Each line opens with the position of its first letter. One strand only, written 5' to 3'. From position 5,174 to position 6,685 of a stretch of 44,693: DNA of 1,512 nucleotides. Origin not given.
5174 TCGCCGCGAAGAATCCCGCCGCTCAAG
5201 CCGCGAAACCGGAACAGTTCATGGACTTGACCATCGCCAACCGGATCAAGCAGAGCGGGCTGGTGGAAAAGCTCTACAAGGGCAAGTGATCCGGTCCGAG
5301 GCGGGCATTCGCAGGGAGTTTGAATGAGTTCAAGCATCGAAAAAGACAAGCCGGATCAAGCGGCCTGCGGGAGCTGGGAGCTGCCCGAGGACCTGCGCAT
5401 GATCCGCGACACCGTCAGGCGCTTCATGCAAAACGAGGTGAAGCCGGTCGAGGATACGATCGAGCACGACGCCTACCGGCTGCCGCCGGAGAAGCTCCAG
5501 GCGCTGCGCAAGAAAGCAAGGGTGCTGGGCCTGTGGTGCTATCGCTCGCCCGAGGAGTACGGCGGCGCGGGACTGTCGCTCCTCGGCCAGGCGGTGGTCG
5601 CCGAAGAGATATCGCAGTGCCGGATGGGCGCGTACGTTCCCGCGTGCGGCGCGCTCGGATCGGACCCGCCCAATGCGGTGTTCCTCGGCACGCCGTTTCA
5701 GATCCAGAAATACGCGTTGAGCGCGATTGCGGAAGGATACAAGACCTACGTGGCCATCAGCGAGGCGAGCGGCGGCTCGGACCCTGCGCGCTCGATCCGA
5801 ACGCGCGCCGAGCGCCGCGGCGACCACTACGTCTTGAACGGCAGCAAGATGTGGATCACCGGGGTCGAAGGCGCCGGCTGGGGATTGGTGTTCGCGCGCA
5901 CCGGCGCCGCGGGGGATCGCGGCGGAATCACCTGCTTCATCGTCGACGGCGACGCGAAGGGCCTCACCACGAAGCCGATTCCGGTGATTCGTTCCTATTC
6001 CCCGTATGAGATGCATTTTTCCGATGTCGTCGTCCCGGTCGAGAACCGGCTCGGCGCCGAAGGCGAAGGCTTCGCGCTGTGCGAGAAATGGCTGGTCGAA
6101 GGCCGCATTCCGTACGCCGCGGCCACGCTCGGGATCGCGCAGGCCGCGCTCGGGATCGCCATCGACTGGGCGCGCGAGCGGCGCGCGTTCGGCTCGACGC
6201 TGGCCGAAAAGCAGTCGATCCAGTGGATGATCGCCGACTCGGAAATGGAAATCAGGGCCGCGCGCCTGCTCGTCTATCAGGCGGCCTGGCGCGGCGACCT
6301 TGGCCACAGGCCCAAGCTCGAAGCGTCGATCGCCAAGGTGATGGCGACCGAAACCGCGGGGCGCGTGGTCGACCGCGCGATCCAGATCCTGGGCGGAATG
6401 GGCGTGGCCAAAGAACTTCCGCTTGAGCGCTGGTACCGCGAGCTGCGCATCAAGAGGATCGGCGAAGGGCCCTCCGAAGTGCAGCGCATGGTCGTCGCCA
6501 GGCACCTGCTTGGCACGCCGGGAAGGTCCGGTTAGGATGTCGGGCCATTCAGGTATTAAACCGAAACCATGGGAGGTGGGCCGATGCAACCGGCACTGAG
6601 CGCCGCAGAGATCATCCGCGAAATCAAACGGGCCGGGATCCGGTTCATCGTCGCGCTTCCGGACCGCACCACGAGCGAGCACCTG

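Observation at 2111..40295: Seven dispersed copies of a ~100-nt intergenic element built on a 22-25 bp hairpin whose arms co-vary between copies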

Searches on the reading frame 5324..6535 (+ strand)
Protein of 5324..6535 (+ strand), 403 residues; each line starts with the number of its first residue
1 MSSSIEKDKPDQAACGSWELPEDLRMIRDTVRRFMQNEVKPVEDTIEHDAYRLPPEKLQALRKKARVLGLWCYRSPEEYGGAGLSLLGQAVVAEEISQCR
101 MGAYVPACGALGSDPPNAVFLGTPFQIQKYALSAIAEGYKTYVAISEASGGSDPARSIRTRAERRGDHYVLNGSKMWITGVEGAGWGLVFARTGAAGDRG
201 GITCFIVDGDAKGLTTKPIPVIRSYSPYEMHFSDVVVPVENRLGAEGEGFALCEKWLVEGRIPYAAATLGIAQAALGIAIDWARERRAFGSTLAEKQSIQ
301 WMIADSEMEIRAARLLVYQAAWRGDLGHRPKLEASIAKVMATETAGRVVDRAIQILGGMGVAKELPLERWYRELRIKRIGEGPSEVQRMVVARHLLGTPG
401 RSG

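Call 12: search_protein_families(library=pfam, proteins=[window:5324-6535:+])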
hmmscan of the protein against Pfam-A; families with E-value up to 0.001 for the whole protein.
window:5324-6535:+ (403 aa): 4 families
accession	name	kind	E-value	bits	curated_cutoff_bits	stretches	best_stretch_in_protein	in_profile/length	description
PF00441.29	Acyl-CoA_dh_1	-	4e-47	160.5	22.4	1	247-396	1-150/150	Acyl-CoA dehydrogenase, C-terminal domain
PF08028.16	Acyl-CoA_dh_2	-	7.2e-22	78.6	22.7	1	265-376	4-125/134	Acyl-CoA dehydrogenase, C-terminal domain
PF02771.21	Acyl-CoA_dh_N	-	1.6e-18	67.5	22.9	1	22-130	2-105/113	Acyl-CoA dehydrogenase, N-terminal domain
PF02770.24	Acyl-CoA_dh_M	-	3e-17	63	33.3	1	144-235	3-97/97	Acyl-CoA dehydrogenase, middle domain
